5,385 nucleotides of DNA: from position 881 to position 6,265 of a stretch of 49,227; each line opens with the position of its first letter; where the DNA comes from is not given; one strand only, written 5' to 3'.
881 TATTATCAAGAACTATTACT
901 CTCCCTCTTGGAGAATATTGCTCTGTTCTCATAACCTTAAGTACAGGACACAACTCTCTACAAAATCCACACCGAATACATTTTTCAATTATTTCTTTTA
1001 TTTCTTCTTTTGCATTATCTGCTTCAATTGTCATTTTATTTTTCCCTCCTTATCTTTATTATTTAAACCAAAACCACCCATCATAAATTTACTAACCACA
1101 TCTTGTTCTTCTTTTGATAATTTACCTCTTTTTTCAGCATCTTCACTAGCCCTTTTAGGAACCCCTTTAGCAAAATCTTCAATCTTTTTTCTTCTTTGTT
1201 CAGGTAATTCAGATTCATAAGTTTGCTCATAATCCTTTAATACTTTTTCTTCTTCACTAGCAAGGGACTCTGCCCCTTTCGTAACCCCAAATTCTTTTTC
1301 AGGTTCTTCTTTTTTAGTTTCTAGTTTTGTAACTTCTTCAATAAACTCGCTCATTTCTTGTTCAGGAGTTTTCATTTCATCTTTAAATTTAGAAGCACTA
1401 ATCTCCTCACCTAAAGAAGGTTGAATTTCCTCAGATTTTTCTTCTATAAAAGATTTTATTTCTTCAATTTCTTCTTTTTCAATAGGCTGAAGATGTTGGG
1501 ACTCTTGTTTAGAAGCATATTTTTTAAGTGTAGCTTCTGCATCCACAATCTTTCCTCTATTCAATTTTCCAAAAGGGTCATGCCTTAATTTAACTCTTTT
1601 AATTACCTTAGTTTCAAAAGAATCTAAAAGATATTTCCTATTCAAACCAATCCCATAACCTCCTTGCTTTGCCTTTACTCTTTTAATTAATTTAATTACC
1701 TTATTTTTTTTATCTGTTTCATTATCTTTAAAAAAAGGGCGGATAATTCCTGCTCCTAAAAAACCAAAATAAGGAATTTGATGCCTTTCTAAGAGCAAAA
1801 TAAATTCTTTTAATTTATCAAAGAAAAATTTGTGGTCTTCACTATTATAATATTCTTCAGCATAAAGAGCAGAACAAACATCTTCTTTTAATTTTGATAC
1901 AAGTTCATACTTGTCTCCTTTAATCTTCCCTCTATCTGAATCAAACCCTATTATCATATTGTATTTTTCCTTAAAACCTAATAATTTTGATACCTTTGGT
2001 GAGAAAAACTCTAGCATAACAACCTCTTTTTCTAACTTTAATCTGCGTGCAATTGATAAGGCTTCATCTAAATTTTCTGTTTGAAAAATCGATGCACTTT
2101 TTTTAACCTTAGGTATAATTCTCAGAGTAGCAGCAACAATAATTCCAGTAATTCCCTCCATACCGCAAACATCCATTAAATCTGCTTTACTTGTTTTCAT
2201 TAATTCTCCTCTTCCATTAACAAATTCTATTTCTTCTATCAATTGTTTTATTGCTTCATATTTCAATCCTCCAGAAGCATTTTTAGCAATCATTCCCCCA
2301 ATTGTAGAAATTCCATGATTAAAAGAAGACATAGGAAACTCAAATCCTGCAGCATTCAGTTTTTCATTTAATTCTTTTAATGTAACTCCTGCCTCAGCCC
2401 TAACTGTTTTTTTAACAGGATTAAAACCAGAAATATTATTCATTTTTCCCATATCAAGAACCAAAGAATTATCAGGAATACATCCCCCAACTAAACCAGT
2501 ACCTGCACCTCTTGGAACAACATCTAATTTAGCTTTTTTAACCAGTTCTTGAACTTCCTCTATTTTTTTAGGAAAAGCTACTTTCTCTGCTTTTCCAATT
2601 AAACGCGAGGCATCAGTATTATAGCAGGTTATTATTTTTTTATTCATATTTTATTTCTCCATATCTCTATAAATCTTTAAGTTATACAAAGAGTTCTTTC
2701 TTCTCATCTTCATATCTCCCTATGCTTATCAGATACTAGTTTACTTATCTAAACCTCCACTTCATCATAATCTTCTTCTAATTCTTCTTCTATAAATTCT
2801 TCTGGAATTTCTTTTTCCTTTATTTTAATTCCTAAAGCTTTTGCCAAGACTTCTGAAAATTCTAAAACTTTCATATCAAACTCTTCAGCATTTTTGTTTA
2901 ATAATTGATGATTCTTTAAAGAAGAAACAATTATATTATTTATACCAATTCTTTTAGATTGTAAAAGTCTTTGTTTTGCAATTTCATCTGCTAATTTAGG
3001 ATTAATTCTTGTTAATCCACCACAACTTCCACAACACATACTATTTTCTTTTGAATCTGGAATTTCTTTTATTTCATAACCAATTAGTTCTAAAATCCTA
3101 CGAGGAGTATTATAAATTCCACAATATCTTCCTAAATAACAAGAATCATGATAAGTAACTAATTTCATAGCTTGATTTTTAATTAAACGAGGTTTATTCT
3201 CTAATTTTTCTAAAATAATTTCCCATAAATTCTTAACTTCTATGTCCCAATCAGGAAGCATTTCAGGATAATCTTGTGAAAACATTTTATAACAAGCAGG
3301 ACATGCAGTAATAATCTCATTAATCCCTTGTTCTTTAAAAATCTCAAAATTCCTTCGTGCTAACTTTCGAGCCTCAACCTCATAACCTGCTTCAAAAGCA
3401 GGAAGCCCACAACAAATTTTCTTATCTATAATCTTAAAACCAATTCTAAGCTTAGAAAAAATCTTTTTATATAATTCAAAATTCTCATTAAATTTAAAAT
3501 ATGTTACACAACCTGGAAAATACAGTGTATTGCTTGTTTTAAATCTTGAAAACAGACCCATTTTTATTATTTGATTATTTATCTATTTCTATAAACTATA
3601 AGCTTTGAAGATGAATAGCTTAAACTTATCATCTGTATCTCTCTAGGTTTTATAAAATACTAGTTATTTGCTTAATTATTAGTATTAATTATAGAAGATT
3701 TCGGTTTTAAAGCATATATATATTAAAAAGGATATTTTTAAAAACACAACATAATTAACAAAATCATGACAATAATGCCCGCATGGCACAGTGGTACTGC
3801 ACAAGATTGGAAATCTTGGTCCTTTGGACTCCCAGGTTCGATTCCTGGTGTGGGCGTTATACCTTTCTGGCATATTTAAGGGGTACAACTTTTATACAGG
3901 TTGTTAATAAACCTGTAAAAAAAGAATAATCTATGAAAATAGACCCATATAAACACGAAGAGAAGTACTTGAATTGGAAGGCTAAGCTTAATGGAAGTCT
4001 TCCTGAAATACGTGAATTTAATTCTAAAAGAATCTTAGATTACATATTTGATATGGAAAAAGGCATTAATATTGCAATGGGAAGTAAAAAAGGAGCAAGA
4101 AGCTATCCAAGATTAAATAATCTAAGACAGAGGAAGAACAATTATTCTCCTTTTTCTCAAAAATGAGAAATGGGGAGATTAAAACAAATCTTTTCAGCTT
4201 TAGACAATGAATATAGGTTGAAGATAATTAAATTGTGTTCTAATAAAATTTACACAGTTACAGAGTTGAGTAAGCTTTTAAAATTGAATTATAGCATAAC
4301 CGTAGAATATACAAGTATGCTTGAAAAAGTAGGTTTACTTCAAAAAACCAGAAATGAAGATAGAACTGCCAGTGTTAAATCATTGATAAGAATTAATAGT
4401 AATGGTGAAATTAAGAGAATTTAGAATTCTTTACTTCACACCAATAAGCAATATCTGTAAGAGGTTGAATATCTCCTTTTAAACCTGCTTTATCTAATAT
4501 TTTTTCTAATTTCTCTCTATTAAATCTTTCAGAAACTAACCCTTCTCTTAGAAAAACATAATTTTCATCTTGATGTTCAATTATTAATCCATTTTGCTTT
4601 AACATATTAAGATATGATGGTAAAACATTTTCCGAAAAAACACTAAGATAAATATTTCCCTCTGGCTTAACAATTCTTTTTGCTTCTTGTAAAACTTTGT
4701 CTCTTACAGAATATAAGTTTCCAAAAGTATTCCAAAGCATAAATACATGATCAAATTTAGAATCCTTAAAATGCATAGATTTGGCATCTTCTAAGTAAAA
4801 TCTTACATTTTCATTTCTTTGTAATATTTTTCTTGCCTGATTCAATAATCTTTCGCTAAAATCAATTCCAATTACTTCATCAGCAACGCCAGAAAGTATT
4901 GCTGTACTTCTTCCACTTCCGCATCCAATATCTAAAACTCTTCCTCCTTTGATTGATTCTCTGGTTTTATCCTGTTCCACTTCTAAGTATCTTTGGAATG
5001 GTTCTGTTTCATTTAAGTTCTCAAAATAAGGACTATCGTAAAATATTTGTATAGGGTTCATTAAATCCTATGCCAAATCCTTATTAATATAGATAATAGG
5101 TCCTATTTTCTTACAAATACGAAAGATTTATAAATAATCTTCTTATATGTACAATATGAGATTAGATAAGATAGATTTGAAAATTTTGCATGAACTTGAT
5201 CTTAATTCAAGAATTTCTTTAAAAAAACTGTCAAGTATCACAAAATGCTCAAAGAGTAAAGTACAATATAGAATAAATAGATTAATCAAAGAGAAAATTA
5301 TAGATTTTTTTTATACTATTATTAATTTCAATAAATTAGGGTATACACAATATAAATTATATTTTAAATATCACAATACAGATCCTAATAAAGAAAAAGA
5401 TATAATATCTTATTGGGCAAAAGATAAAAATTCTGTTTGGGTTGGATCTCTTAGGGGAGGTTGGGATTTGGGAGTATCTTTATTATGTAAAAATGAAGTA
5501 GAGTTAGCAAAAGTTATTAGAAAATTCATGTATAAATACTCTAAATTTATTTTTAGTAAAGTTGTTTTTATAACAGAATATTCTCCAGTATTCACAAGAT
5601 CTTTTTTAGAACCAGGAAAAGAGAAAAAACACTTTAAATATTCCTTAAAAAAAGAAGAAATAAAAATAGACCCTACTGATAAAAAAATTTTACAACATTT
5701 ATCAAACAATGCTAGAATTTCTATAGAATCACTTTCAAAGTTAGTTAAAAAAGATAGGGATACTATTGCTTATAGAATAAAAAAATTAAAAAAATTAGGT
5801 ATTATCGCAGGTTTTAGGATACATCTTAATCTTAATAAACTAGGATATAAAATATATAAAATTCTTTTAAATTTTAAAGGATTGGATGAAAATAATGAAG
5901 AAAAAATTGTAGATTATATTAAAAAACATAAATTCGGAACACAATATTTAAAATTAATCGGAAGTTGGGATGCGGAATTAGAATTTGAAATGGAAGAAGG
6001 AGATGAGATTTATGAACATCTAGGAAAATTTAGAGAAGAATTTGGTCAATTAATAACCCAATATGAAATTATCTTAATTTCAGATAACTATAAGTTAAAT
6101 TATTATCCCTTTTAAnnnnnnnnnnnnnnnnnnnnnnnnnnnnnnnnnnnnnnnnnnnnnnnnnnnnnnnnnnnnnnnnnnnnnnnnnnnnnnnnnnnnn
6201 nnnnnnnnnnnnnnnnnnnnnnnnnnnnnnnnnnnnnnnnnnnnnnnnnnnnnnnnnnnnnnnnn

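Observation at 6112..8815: Candidate RiPP-type operon: unannotated 54-aa Cys-free peptide, SPASM/twitch radical SAM enzyme and B12-binding radical SAM enzyme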

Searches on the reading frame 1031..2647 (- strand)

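Call 69: search_protein_families(library=pfam, proteins=[window:1031-2647:-], max_evalue=0.00001)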
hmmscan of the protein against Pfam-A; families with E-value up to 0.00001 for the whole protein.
window:1031-2647:- (538 aa): 1 family
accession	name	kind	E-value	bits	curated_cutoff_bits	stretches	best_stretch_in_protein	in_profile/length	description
PF01565.28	FAD_binding_4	-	2.5e-29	102.2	26.4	1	22-153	3-139/139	FAD binding domain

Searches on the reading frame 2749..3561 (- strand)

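Call 69: search_protein_families(library=pfam, proteins=[window:2749-3561:-], max_evalue=0.00001)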
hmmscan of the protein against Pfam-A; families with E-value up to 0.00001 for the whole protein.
window:2749-3561:- (270 aa): 1 family
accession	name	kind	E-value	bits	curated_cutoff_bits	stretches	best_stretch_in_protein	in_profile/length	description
PF02754.22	CCG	-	1.3e-26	93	20.6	2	13-94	2-84/85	Cysteine-rich domain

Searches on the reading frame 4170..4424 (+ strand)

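Call 3: search_protein_families(library=pfam, proteins=[window:4170-4424:+], max_evalue=0.01)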
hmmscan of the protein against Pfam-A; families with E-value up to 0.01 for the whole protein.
window:4170-4424:+ (84 aa): 2 families
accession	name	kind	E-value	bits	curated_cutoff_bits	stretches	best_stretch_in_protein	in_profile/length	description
PF01022.26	HTH_5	-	5.7e-05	23.4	22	1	15-59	3-47/47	Bacterial regulatory protein, arsR family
PF14947.12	HTH_45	-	0.00019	21.9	25.5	1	18-62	10-54/77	Winged helix-turn-helix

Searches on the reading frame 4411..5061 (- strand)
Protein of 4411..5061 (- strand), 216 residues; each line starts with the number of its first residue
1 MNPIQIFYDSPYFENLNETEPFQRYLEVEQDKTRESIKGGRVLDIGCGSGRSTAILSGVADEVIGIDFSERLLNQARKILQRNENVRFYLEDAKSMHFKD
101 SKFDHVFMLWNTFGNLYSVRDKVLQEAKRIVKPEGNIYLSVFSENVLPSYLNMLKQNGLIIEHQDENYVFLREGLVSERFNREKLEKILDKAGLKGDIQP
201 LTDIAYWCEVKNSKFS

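Call 3: search_protein_families(library=pfam, proteins=[window:4411-5061:-], max_evalue=0.01)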
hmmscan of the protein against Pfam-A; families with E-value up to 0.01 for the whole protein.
window:4411-5061:- (216 aa): 20 families
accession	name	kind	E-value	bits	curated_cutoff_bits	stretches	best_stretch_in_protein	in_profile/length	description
PF13649.12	Methyltransf_25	-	3.4e-20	73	27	1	42-135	1-97/97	Methyltransferase domain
PF13847.12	Methyltransf_31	-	2e-19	70.1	27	1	38-156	3-124/145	Methyltransferase domain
PF08241.18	Methyltransf_11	-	2.1e-19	70.4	21.2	1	43-138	1-94/95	Methyltransferase domain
PF01209.24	Ubie_methyltran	-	2.6e-14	53.6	20.1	1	35-195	44-214/233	ubiE/COQ5 methyltransferase family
PF13489.12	Methyltransf_23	-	1.2e-13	51.5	27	1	37-195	21-160/164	Methyltransferase domain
PF08242.18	Methyltransf_12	-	9.8e-13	49.1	30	1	43-136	1-97/98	Methyltransferase domain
PF01135.25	PCMT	-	3.6e-07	30.6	20.3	1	38-104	73-144/210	Protein-L-isoaspartate(D-aspartate) O-methyltransferase (PCMT)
PF05219.18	DREV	-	1.9e-06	27.6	26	1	20-209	76-246/265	DREV methyltransferase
PF05175.20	MTS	-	4.2e-06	26.9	23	1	38-152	31-151/170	Methyltransferase small domain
PF07021.18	MetW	-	6.6e-05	23.1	21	1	38-131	13-102/193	Methionine biosynthesis protein MetW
PF02390.23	Methyltransf_4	-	7.7e-05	22.7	24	1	42-109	5-79/173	Putative methyltransferase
PF06325.19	PrmA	-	8.3e-05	22.7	22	1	39-140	162-259/296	Ribosomal protein L11 methyltransferase (PrmA)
PF00398.26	RrnaAD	-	0.00014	21.5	24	1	40-100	32-92/263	Ribosomal RNA adenine dimethylase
PF03848.20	TehB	-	0.00033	20.6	20.4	1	33-98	25-92/193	Tellurite resistance protein TehB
PF01269.23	Fibrillarin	-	0.00047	19.8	27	1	38-106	71-142/227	Fibrillarin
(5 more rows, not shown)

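Call 4: search_protein_families(library=ncbifam, proteins=[window:4411-5061:-], max_evalue=0.01)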
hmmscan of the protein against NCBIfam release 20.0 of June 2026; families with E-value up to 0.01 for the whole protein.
window:4411-5061:- (216 aa): 77 families (the best 25 are shown)
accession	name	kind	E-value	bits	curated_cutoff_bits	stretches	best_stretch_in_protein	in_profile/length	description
TIGR01934.1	MenG_MenH_UbiE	subfamily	3.7e-19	68.9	158.35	1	37-195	38-204/223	ubiquinone/menaquinone biosynthesis methyltransferase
NF043040.1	corrin_prot_MT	hypoth_equivalog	1.5e-16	60.5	180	1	33-139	35-147/216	corrinoid protein-associated methyltransferase CpaM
NF001244.0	PRK00216.1-5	equivalog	3.5e-16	59.2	216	1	35-195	45-216/236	bifunctional demethylmenaquinone methyltransferase/2-methoxy-6-polyprenyl-1,4-benzoquinol methylase UbiE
NF047649.1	MTase_UXPK_star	exception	5.6e-16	58.4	460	1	39-140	78-182/283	methyltransferase/UXPK-star double selenoprotein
NF045667.1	MTase_DVU1556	equivalog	7.7e-16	58.2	155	1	38-195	22-161/213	DVU_1556 family methyltransferase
NF041537.1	ArsM_AhpD_UU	exception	4.4e-15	55.3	510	1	37-139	75-180/345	arsenite methyltransferase/AhpD domain selenoprotein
NF001243.0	PRK00216.1-4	equivalog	1.4e-13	50.7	235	1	13-195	20-214/237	demethylmenaquinone methyltransferase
NF041536.1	ArsM_DUF2284_UU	exception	1.6e-13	49.9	575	1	38-139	76-180/459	arsenite methyltransferase/DUF2284 domain selenoprotein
NF008823.0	PRK11873.1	subfamily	8.2e-13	48.4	263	1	38-151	77-194/272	arsenite methyltransferase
TIGR02072.1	BioC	equivalog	8.3e-13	48.7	184.95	1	36-156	32-149/244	malonyl-ACP O-methyltransferase BioC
TIGR04345.1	ovoA_Cterm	equivalog_domain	8.5e-13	48.4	170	1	23-89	27-91/242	putative 4-mercaptohistidine N1-methyltransferase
NF001241.0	PRK00216.1-2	equivalog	1.6e-12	47.6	327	1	37-156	50-164/231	demethylmenaquinone methyltransferase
TIGR02752.1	MenG_heptapren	equivalog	3.4e-12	46.4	419.85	1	13-195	18-212/231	demethylmenaquinone methyltransferase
NF040539.1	AST_met_ArsM_2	exception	8.6e-12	45.4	240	1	39-137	57-161/262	putative arsinothricin biosynthesis methyltransferase ArsM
TIGR01983.1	UbiG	equivalog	1e-11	44.6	102.95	1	30-147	41-159/228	bifunctional 2-polyprenyl-6-hydroxyphenol methylase/3-demethylubiquinol 3-O-methyltransferase UbiG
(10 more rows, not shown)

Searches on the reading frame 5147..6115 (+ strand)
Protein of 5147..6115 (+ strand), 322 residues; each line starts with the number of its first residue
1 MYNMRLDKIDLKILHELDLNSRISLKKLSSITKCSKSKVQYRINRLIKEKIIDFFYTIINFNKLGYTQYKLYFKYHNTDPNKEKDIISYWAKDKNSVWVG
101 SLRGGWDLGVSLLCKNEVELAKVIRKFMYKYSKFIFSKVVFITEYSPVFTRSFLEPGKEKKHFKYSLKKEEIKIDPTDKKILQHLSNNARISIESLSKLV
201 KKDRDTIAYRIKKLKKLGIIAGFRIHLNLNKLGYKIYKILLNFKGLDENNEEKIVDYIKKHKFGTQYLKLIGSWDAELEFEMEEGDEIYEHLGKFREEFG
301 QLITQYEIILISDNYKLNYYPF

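Call 3: search_protein_families(library=pfam, proteins=[window:5147-6115:+], max_evalue=0.01)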
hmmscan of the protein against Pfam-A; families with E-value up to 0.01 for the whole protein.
window:5147-6115:+ (322 aa): 11 families
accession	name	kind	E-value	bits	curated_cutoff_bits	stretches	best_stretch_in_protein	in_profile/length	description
PF13404.12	HTH_AsnC-type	-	7.1e-23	80.6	27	2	174-215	1-42/42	AsnC-type helix-turn-helix domain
PF13412.12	HTH_24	-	2.3e-19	69.1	21.9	2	175-220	2-47/48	Winged helix-turn-helix DNA-binding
PF25212.1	HVO_A0114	-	3.6e-06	27.1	27.6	1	176-220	22-66/84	HVO_A0114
PF13730.12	HTH_36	-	5.8e-06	26.4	25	1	182-220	14-55/55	Helix-turn-helix domain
PF12840.13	HTH_20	-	8.2e-05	22.9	27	0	175-220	3-48/51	Helix-turn-helix domain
PF01047.28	MarR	-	0.00014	22.1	24.6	0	177-220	4-47/59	MarR family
PF08279.18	HTH_11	-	0.00015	22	25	0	179-234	3-54/55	HTH domain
PF12802.13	MarR_2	-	0.00021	21.8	27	0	12-53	9-51/61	MarR family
PF04182.18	B-block_TFIIIC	-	0.00042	20.8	22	0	195-225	23-53/73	B-block binding subunit of TFIIIC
PF05491.19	RuvB_C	-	0.0012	19.2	24.7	0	175-209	5-42/72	RuvB C-terminal winged helix domain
PF09202.17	Rio2_N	-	0.005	17.6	27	0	6-53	4-55/82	Rio2, N-terminal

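Call 4: search_protein_families(library=ncbifam, proteins=[window:5147-6115:+], max_evalue=0.01)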
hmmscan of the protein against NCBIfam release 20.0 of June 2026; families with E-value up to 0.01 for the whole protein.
window:5147-6115:+ (322 aa): 14 families
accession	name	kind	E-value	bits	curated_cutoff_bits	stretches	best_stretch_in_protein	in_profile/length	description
NF053758.1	ChrTpTrnRegChrS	equivalog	1.1e-24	86.9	250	2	3-131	9-135/158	chromate efflux transcriptional regulator ChrS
NF008384.0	PRK11179.1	equivalog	1.1e-16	61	227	2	169-236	2-69/153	transcriptional regulator AsnC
NF008370.0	PRK11169.1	equivalog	2.8e-13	49.9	233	2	167-235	5-73/164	leucine-responsive transcriptional regulator Lrp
NF040947.1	trans_reg_LysM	equivalog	5.8e-13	48.8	180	2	174-276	1-99/136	HTH-type transcriptional regulator LysM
NF041396.1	TranRegLrp_Halo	equivalog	2.5e-12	46.9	190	2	177-262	6-89/149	HTH-type transcriptional regulator Lrp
NF040820.1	trans_reg_LrpA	equivalog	7.1e-11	42.2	250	1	174-262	2-85/141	HTH-type transcriptional regulator LrpA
NF053606.1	Sta1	subfamily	3.7e-06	27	80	1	174-237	18-79/100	Sta1 family transcriptional regulator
TIGR01884.1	cas_HTH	subfamily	3.7e-05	23.2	60.2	1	171-221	137-187/202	CRISPR-associated CARF protein Csa3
NF041395.1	TranRegLrpA1_Halo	equivalog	6.1e-05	23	250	1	175-251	4-76/142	HTH-type transcriptional regulator LrpA1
NF040939.2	trans_reg_lrs14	equivalog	0.00023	21.2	90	0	173-221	18-67/103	Lrs14 family HTH-type transcriptional regulator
NF040708.3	Siroheme_Dcarb_AhbA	equivalog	0.00056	19.7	140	0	25-85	19-79/144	siroheme decarboxylase subunit alpha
NF040707.3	Siroheme_Dcarb_AhbB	equivalog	0.0021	17.8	125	0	27-68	18-59/146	siroheme decarboxylase subunit beta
TIGR00122.1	birA_repr_reg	equivalog_domain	0.0025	17.7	70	0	178-219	2-42/69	biotin operon repressor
NF053660.1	ORF80_fam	equivalog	0.0042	16.9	95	0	179-221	5-47/70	ORF80 family leucine zipper DNA-binding protein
